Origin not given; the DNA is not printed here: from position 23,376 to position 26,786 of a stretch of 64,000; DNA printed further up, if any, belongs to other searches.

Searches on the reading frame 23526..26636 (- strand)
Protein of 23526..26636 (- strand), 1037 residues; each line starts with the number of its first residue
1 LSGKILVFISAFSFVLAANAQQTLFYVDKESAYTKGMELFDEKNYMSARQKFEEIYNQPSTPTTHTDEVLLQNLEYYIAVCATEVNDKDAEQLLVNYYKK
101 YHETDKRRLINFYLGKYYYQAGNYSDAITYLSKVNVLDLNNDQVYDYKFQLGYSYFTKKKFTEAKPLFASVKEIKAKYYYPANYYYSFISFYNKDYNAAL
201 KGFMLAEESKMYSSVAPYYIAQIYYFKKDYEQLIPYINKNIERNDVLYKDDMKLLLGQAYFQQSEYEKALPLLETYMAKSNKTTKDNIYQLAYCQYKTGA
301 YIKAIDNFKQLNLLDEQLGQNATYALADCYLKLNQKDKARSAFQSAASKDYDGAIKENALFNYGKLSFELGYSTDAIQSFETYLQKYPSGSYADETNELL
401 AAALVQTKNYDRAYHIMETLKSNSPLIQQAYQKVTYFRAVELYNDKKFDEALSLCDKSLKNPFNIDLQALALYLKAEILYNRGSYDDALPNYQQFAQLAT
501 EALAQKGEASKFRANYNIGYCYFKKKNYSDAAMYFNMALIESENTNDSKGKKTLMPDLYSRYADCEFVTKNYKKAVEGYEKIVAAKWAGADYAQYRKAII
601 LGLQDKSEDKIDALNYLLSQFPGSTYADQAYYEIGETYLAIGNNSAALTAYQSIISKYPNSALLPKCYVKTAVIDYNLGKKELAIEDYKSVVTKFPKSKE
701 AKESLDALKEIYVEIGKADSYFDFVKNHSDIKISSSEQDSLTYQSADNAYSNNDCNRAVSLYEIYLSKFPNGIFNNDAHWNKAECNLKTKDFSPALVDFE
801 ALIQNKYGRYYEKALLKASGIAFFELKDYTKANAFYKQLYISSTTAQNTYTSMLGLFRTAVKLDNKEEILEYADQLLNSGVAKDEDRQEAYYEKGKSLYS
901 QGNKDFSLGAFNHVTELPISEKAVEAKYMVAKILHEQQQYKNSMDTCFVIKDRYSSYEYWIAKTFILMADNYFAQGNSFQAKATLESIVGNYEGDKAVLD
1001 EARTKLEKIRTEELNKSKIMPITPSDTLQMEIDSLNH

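Call 78: search_protein_families(library=pfam, proteins=[window:23526-26636:-], max_evalue=0.00001)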
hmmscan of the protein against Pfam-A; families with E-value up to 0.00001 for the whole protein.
window:23526-26636:- (1037 aa): 12 families
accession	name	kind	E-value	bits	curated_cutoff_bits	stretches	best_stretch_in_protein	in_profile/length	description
PF13174.12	TPR_6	-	9.9e-38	126.7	26.3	1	629-661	1-33/33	Tetratricopeptide repeat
PF07719.23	TPR_2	-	1.6e-36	121.8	27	0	111-136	4-29/34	Tetratricopeptide repeat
PF13432.12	TPR_16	-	2.2e-36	124.3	32.7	1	473-542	1-61/65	Tetratricopeptide repeat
PF14559.12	TPR_19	-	3.8e-23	82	25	0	299-352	5-57/68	Tetratricopeptide repeat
PF13428.12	TPR_14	-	6.3e-22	76.3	23.5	0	629-663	2-36/44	Tetratricopeptide repeat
PF00515.34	TPR_1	-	6.6e-21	73.6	27.8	0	514-539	3-28/34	Tetratricopeptide repeat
PF13424.12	TPR_12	-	3.2e-18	66.1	30.1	0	469-539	3-72/77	Tetratricopeptide repeat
PF12895.13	ANAPC3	-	4.4e-14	52.9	27.2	1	278-345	16-81/82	Anaphase-promoting complex, cyclosome, subunit 3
PF13181.12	TPR_8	-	5e-11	42.3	25.7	0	324-346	5-27/34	Tetratricopeptide repeat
PF21545.3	T7SS_EccA1_N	-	7e-10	39.1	27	0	193-342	112-260/272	T7SS, ESX-1 secretion system protein EccA1, N-terminal domain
PF13371.12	TPR_9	-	1.1e-09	38.6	35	0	361-401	33-73/73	Tetratricopeptide repeat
PF13525.12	YfiO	-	3.6e-06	27.3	25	0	738-804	4-70/203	Outer membrane lipoprotein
